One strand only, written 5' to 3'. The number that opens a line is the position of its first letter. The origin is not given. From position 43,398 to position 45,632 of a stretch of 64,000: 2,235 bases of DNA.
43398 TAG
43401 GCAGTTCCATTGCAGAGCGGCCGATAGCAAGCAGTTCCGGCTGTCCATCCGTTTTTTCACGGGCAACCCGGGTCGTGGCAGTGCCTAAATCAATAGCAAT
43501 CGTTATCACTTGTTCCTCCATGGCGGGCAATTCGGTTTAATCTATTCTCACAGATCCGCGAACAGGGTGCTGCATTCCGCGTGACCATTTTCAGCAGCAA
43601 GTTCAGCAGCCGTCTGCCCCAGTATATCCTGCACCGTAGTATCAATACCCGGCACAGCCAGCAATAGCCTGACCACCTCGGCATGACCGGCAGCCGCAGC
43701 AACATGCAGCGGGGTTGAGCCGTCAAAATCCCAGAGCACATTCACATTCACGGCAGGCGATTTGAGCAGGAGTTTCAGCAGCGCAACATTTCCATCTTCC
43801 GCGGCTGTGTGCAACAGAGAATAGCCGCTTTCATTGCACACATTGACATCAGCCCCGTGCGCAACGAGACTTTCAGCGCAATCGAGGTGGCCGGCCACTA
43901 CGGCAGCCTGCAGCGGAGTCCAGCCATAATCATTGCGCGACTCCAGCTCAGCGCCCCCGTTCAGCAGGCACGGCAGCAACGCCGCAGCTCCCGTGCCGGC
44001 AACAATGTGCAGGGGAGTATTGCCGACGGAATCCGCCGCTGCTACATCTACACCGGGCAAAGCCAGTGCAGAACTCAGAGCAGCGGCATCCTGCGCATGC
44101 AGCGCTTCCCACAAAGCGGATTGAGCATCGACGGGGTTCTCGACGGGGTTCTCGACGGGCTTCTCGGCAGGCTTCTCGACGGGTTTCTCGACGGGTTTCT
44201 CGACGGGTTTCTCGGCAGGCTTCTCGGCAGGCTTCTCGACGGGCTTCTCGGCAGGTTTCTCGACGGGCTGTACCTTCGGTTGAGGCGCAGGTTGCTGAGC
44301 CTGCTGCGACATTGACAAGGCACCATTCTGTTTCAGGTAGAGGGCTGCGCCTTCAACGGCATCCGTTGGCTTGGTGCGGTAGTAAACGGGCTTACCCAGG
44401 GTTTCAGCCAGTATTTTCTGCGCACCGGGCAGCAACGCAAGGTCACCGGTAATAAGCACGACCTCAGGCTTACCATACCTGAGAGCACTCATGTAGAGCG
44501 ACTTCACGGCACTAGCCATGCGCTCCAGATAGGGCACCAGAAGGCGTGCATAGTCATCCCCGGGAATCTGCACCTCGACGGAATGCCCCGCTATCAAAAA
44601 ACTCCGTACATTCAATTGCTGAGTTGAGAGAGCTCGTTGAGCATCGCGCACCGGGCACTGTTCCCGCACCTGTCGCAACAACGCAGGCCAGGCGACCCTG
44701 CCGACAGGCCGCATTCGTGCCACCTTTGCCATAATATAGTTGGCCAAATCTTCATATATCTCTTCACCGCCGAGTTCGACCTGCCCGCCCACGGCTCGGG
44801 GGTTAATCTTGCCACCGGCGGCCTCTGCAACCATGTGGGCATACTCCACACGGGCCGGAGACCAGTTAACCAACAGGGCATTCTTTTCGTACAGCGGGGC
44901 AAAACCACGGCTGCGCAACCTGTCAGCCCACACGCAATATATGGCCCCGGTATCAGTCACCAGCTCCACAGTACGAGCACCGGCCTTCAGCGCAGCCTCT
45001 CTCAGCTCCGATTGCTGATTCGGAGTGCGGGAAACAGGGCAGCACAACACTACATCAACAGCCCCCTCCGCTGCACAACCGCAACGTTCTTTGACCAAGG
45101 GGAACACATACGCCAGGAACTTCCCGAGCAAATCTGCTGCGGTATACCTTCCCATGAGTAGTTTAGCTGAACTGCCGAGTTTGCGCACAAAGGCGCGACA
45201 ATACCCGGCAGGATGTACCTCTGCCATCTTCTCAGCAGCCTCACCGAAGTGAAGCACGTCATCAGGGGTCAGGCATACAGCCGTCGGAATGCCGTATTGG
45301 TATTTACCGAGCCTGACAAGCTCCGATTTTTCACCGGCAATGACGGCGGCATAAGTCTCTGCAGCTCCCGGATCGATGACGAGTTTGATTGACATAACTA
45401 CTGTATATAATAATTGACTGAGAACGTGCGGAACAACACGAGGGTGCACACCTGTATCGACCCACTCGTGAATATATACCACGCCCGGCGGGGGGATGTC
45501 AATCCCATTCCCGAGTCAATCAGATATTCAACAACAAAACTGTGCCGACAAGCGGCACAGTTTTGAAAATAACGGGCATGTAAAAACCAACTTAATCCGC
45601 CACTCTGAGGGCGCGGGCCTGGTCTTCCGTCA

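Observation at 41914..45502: Tandem Hsp70-ATPase/ankyrin fusion proteins: one near-intact, one degenerate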

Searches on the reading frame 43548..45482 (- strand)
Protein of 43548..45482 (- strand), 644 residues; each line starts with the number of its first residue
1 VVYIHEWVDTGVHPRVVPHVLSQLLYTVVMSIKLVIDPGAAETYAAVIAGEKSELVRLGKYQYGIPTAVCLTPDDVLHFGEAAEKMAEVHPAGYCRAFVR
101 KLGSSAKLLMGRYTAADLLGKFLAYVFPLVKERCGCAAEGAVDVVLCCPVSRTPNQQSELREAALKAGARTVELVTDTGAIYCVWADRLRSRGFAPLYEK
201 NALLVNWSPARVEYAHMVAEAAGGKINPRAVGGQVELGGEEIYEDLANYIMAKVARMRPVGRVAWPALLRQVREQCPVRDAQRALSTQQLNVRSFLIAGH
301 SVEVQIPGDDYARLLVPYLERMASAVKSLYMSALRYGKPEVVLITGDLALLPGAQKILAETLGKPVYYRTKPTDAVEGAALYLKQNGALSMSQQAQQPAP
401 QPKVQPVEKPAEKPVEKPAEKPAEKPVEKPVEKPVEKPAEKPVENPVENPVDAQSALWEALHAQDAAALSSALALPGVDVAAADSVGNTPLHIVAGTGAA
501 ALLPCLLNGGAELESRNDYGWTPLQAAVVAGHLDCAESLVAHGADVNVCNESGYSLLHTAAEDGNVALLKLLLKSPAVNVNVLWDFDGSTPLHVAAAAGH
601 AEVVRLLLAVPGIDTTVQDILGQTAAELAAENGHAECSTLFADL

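Call 3: search_protein_families(library=pfam, proteins=[window:43548-45482:-], max_evalue=0.01)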
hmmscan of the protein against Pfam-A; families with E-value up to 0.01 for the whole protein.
window:43548-45482:- (644 aa): 9 families
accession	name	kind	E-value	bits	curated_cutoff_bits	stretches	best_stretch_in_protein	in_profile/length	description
PF12796.13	Ank_2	-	9.3e-29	100.3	27.3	2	543-619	19-90/90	Ankyrin repeats (3 copies)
PF00023.36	Ank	-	1.8e-24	84.9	21.1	3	519-550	1-32/33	Ankyrin repeat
PF13857.12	Ank_5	-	2.5e-23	82.3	27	4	584-629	12-56/56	Ankyrin repeats (many copies)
PF13637.12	Ank_4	-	1.2e-22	79.9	22.7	2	525-573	2-50/50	Ankyrin repeats (many copies)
PF13606.12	Ank_3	-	2.7e-22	76.5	22.3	3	587-614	1-27/30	Ankyrin repeat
PF24521.3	Ank_KRIT1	-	2.3e-07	31.1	80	1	524-633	22-129/149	KRIT1 ankyrin-repeats domain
PF00012.26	HSP70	-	7.7e-07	28.1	20.6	1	219-381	203-370/599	Hsp70 protein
PF06723.19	MreB_Mbl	-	8.4e-05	22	27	0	142-178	94-130/327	MreB/Mbl protein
PF23745.1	ANK_LRRK2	-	0.0023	18.2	27.5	1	521-617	32-122/130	LRRK2 ANK repeat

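Call 4: search_protein_families(library=ncbifam, proteins=[window:43548-45482:-], max_evalue=0.01)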
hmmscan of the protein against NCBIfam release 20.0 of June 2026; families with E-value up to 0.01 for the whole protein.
window:43548-45482:- (644 aa): 11 families
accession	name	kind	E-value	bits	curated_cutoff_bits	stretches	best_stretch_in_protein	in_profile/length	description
NF041931.2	MzaA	equivalog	4.6e-15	55.5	800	2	585-642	32-88/726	MZA anti-phage system associated sigma-70 family RNA polymerase sigma factor MzaA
NF043022.1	T4SS_AnkG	equivalog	2.9e-13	49.4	500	1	548-632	325-409/455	Dot/Icm T4SS effector AnkG/AnkZ/LegA7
NF043029.1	T4SS_AnkY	equivalog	3.9e-13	48.7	600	1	522-577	460-515/543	Dot/Icm T4SS effector AnkY/LegA9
NF043023.1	T4SS_AnkH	equivalog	7.6e-13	48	600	1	506-577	18-89/467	Dot/Icm T4SS effector AnkH/LegA3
NF043028.1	T4SS_AnkX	equivalog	1.9e-11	42.9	1400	1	520-634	385-504/938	Dot/Icm T4SS effector AnkN/AnkX/LegA8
TIGR01991.1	HscA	equivalog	1.8e-05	23.4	708.55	1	230-381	210-357/600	Fe-S protein assembly chaperone HscA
NF010540.1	PRK13929.1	exception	0.00029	20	515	1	117-376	75-316/334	rod-share determining protein MreBH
NF010539.0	PRK13927.1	subfamily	0.0013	17.8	293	0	118-178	82-136/339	rod shape-determining protein MreB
NF043019.1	T4SS_AnkC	equivalog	0.0017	17.3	450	1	484-612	78-191/459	Dot/Icm T4SS effector AnkC/LegA12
TIGR02350.1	prok_dnaK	equivalog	0.0022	16.4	822.55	0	220-380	201-367/596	molecular chaperone DnaK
NF003520.0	PRK05183.1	subfamily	0.0033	15.9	620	0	229-376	229-371/621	Fe-S protein assembly chaperone HscA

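Call 5: search_protein_families(library=padloc, proteins=[window:43548-45482:-], max_evalue=0.01)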
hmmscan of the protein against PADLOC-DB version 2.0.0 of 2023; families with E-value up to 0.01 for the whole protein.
window:43548-45482:- (644 aa): 4 families
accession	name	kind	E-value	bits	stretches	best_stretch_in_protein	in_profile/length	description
PDLC04783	PDC-M72A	-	3.3e-21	74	1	468-634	211-374/392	-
PDLC02908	Ankyrin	-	2.5e-14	50.5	2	481-574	730-823/880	-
PDLC02203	MzaA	-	1.7e-07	27.9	1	497-577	21-101/683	-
PDLC03396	REase_II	-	1.6e-06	25.1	1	401-451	420-470/550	Type II nicking endonuclease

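Call 41: predict_structure(alignment_id=A5)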
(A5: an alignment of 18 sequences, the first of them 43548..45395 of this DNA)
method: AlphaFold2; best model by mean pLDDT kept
length: 615 residues; sequences in the alignment: 18
mean_pLDDT: 75.4   pTM: 0.56
mean pLDDT of the five models: 75.4, 75.2, 72.6, 71.2, 69.8
residues with pLDDT >= 90: 135; 70-90: 313; 50-70: 82; < 50: 85
segments of 3 or more residues with pLDDT < 50: 192-194, 359-422, 445-457
pLDDT, mean of each block of 10 residues (from residue 1): 83 86 81 80 91 84 82 82 89 92 72 82 85 92 86 79 69 81 77 55 75 82 80 65 66 67 73 82 85 85 80 80 80 77 82 69 31 37 38 38 36 35 51 51 46 48 82 82 79 89 92 92 85 93 93 82 94 97 90 83 90 90
secondary structure, 60 per line:
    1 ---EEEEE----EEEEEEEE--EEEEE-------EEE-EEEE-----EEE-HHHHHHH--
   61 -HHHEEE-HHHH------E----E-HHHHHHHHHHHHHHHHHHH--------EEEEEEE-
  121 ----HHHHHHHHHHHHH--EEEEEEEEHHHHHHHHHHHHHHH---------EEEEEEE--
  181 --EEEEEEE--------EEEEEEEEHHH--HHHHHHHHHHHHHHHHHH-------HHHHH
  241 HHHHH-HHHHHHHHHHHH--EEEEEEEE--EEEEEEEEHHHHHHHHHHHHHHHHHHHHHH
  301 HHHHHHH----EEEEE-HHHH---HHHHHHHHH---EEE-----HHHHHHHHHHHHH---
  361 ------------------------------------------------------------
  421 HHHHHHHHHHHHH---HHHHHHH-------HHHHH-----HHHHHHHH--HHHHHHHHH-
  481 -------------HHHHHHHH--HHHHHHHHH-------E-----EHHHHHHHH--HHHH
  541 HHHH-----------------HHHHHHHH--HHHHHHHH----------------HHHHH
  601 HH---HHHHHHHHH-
elements in order: E4-8 E13-20 E23-27 E35-37 E39-42 E48-50 H52-58 E65-67 H69-72 H86-104 E113-119 H125-137 E140-147 H148-162 E172-178 E183-189 E198-205 H211-228 H236-245 H247-258 E261-268 E271-278 H279-307 E312-316 H318-321 H325-333 E337-339 H345-357 H421-433 H437-443 H451-455 H461-468 H471-479 H494-501 H504-512 H527-534 H537-544 H562-569 H572-579 H596-602 H606-614

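Call 52: fold_search(model_id=the predicted structure, library=pdb)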
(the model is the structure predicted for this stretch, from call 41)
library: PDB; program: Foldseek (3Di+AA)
matches with E <= 10: 1699; with E <= 0.001: 1121
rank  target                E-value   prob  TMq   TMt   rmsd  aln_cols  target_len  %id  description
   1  7n46                  2.4e-18  1.00  0.49  0.76   4.1       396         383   16  ADP-binding state of the nucleotide-binding domain of Hsp70 DnaK (released 2023-07-05)
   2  5obu                  2.4e-18  1.00  0.48  0.56   4.3       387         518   16  Mycoplasma genitalium DnaK deletion mutant lacking SBDalpha in complex with AMPPNP. (released 2018-05-09)
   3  7kru_B                3.4e-18  1.00  0.49  0.56   3.7       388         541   16  Stimulating state of a truncated Hsp70 DnaK fused with a substrate peptide (released 2021-09-15)
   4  6w6e_I                3.5e-18  1.00  0.47  0.78   4.2       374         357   17  The Mycobacterium tuberculosis ClpB disaggregase hexamer structure with a locally refined ClpB middle domain and a Dna (released 2021-05-26)
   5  7krv_B                4.1e-18  1.00  0.49  0.56   3.7       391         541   16  Stimulating state of disulfide-bridged Hsp70 DnaK (released 2021-09-15)
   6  7kru_A                4.7e-18  1.00  0.49  0.55   3.7       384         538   17  Stimulating state of a truncated Hsp70 DnaK fused with a substrate peptide (released 2021-09-15)
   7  7krv_A                5.4e-18  1.00  0.49  0.55   3.8       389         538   16  Stimulating state of disulfide-bridged Hsp70 DnaK (released 2021-09-15)
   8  4b9q_A                5.7e-18  1.00  0.50  0.51   3.6       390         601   16  Open conformation of ATP-bound Hsp70 homolog DnaK (released 2012-11-14)
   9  5tky_B                6.0e-18  1.00  0.49  0.50   3.9       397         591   18  Crystal structure of the co-translational Hsp70 chaperone Ssb in the ATP-bound, open conformation (released 2016-11-16)
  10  7rax                  7.2e-18  1.00  0.50  0.76   4.0       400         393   16  ATP-binding state of the nucleotide-binding domain of Hsp70 DnaK mutant T199A (released 2023-07-05)
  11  5obx                  7.6e-18  1.00  0.48  0.77   4.8       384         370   16  Mycoplasma genitalium DnaK-NBD (released 2018-05-09)
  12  5obv                  7.9e-18  1.00  0.47  0.55   4.3       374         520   16  Mycoplasma genitalium DnaK deletion mutant lacking SBDalpha in complex with ADP and Pi. (released 2018-05-09)
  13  5tky_A                8.7e-18  1.00  0.49  0.50   4.2       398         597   19  Crystal structure of the co-translational Hsp70 chaperone Ssb in the ATP-bound, open conformation (released 2016-11-16)
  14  7ko2_B                1.1e-17  1.00  0.49  0.50   4.0       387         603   16  Restraining state of near full-length Hsp70 DnaK (released 2021-09-15)
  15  3kvg_A                1.3e-17  1.00  0.49  0.75   4.2       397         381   17  Crystal structure of the N-terminal domain of Hsp70 (cgd2_20) from Cryptosporidium parvum in complex with AMPPNP (released 2010-01-19)
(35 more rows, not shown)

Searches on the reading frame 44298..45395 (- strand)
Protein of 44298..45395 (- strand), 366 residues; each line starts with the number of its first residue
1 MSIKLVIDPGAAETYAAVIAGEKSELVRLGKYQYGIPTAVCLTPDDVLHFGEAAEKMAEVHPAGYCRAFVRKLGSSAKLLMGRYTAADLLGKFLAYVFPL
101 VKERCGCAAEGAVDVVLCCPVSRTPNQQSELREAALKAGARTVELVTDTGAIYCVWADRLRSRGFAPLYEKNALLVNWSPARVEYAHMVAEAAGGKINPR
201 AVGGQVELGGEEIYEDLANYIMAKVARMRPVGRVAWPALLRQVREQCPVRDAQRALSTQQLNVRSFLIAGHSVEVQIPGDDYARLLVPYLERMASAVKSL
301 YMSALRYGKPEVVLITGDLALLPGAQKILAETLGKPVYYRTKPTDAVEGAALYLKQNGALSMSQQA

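Call 8: find_homologous_proteins(query=window:44298-45395:-)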
Query window:44298-45395:- (366 aa): 7 proteins with E <= 0.001 among 8000 candidates.
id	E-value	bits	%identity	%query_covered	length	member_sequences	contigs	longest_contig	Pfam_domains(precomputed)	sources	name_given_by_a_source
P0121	3.9e-236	801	99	100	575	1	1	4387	PF00012.27,PF13606.13,PF13857.13,PF12796.14,PF00023.37,PF13637.13,PF24521.3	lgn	-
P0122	6.6e-236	800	99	100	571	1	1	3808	PF00012.27,PF13606.13,PF13857.13,PF12796.14,PF00023.37,PF13637.13,PF24521.3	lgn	-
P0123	2.9e-235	798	99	100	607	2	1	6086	PF00012.27,PF13606.13,PF13857.13,PF12796.14,PF00023.37,PF13637.13,PF24521.3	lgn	-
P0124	1.3e-228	776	96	100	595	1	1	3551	PF00012.27,PF13606.13,PF13857.13,PF12796.14,PF00023.37,PF13637.13,PF24521.3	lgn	-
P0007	7.2e-218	741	93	100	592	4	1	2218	PF00012.27,PF06723.20,PF13606.13,PF13857.13,PF12796.14,PF00023.37,PF13637.13,PF24521.3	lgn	-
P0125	2.5e-151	522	69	99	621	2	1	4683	PF06723.20,PF13606.13,PF13857.13,PF12796.14,PF00023.37,PF13637.13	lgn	-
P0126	1.3e-4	39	37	23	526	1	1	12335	PF00012.27,PF06723.20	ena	-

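Call 84: search_protein_families(library=phrogs, proteins=[window:44298-45395:-], max_evalue=0.001)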
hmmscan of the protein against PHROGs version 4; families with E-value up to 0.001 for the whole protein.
window:44298-45395:- (366 aa): 0 families
